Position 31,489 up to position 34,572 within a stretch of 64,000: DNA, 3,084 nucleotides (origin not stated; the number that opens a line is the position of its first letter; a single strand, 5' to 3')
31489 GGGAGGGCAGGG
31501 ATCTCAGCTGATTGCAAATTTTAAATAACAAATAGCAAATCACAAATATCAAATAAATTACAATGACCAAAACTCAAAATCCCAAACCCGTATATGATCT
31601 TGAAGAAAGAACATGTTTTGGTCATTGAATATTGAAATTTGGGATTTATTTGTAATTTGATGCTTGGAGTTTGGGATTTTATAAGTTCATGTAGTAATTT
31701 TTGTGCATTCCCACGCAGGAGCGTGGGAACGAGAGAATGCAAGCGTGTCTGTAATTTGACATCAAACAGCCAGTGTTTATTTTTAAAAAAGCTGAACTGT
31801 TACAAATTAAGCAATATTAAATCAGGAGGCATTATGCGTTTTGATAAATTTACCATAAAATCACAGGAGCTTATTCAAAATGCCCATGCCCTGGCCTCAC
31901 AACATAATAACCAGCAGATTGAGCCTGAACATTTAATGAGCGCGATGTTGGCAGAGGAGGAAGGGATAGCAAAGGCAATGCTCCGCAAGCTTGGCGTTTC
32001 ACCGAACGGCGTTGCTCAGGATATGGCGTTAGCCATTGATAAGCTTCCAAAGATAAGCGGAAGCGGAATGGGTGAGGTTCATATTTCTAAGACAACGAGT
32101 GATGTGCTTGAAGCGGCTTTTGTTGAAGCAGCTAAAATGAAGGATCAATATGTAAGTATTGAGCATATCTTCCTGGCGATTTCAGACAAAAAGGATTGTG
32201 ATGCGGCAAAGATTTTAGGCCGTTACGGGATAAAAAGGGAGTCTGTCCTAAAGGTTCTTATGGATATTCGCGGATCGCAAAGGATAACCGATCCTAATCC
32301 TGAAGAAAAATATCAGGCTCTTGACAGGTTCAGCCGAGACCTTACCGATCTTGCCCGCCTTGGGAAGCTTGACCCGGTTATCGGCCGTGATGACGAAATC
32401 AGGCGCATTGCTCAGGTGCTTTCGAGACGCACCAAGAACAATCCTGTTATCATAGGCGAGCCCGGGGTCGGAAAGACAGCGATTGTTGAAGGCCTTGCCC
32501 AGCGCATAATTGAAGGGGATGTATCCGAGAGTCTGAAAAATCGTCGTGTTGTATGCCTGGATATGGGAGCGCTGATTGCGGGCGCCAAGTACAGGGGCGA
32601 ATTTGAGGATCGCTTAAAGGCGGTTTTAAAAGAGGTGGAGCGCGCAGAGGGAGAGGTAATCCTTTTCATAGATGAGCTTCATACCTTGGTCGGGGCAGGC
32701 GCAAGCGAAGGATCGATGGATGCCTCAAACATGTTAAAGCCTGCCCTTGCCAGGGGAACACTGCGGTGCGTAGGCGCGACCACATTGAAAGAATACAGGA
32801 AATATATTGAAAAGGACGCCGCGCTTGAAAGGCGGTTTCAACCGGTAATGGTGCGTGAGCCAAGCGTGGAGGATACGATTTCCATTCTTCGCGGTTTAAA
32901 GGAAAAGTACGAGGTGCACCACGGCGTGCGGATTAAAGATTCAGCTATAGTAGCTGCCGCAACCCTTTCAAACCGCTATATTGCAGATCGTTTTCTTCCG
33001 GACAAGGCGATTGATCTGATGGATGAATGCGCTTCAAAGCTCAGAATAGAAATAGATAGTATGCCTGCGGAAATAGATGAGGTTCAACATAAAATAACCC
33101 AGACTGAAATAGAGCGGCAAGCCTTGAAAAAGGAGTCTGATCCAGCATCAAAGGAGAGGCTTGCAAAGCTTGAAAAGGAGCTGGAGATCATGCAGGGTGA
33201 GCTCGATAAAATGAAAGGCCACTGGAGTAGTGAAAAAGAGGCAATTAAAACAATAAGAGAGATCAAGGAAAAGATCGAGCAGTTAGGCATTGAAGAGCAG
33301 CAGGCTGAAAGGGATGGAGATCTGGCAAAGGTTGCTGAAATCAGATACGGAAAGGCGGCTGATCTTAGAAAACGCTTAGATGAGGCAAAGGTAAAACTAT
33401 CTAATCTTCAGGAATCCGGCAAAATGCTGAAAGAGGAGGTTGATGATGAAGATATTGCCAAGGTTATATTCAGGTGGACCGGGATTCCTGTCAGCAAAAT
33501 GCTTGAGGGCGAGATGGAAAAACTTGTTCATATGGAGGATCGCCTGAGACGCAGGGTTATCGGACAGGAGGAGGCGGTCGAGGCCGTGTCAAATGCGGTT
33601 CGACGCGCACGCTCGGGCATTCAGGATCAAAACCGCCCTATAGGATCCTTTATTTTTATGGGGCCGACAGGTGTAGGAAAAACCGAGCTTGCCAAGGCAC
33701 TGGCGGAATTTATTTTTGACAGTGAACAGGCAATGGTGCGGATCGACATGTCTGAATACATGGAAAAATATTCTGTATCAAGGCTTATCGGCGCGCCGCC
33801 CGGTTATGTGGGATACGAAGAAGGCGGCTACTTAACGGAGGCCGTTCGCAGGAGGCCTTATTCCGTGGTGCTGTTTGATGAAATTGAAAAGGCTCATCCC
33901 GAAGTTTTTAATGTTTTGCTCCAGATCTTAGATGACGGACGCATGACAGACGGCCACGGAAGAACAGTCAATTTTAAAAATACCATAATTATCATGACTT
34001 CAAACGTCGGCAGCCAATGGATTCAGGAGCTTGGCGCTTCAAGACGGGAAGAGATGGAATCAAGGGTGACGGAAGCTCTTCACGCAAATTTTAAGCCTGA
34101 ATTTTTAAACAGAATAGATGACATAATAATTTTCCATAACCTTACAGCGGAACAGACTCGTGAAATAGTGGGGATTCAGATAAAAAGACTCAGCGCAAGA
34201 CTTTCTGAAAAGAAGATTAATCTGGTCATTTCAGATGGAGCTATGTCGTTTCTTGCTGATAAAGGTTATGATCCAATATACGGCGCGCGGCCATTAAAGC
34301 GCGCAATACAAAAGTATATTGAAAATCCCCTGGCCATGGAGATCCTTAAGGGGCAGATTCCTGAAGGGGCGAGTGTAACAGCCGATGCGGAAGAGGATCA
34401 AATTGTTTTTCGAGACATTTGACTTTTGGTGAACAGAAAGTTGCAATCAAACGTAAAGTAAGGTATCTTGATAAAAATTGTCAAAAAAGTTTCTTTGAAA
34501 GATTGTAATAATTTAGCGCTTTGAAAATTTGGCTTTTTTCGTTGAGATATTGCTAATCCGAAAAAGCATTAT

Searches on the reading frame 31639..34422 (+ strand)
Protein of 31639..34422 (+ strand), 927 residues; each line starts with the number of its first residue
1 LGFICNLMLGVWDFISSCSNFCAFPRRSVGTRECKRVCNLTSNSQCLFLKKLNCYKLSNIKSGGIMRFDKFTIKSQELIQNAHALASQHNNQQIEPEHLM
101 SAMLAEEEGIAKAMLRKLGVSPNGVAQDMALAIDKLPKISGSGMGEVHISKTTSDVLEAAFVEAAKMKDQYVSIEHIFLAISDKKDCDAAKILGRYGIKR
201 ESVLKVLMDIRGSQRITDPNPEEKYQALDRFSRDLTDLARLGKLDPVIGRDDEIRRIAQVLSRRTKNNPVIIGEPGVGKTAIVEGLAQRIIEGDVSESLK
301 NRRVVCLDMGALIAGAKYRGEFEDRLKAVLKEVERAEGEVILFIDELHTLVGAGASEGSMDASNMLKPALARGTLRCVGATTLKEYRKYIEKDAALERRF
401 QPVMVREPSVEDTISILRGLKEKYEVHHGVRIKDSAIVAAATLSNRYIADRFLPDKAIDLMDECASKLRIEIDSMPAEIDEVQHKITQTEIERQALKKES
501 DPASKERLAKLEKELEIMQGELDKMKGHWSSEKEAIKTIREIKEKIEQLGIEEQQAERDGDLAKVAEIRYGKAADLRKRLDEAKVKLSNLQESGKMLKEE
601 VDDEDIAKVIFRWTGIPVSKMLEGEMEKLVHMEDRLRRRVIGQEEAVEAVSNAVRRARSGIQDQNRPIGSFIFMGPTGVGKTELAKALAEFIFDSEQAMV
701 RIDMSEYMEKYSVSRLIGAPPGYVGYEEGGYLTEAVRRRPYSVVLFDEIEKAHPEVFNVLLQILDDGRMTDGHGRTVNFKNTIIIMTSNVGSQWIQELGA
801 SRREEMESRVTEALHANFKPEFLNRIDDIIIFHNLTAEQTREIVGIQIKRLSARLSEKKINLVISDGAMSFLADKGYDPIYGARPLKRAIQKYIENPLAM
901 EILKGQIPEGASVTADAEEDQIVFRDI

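Call 25: search_protein_families(library=pfam, proteins=[window:31639-34422:+])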
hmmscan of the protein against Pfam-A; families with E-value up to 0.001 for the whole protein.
window:31639-34422:+ (927 aa): 27 families (the best 25 are shown)
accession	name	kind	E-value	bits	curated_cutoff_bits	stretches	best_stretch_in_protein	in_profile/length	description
PF07724.20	AAA_2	-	1.3e-72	243.7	27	1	666-829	1-166/166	AAA domain (Cdc48 subfamily)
PF17871.7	AAA_lid_9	-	4.9e-35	120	22.8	1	409-511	1-103/104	AAA lid domain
PF10431.15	ClpB_D2-small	-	4.3e-29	100.8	21.9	1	835-914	1-80/81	C-terminal, D2-small domain, of ClpB protein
PF02861.25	Clp_N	-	8.1e-26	90.4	20.7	2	82-126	1-45/53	Clp amino terminal domain, pathogenicity island component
PF00004.35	AAA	-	5.3e-25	88.8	21.2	2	271-383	3-110/131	ATPase family associated with various cellular activities (AAA)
PF07728.20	AAA_5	-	2.1e-18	67.1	22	1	671-792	2-125/139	AAA domain (dynein-related subfamily)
PF13191.12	AAA_16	-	1.2e-14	55.6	32.6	1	247-348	2-142/167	AAA ATPase domain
PF13401.12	AAA_22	-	1.5e-10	41.9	27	0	264-356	3-97/130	AAA domain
PF00158.32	Sigma54_activat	-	7.6e-10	39.2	20.2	1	661-790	15-144/168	Sigma-54 interaction domain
PF01637.24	ATPase_2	-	9.1e-08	32.6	33.2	0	250-352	4-124/225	ATPase domain predominantly from Archaea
PF20720.3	nSTAND3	-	7.6e-07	29.4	27.2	0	265-292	16-43/155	Novel STAND NTPase 3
PF13238.12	AAA_18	-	2.7e-06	28.3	29.4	0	270-343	2-76/128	AAA domain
PF01695.23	IstB_IS21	-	2.7e-06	27.5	24.1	0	257-331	83-153/238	IstB-like ATP binding protein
PF05621.17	TniB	-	4.5e-06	26.7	22.4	0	254-405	23-184/189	Bacterial TniB protein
PF13173.12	AAA_14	-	7.3e-06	26.4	27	0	672-768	6-89/129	AAA domain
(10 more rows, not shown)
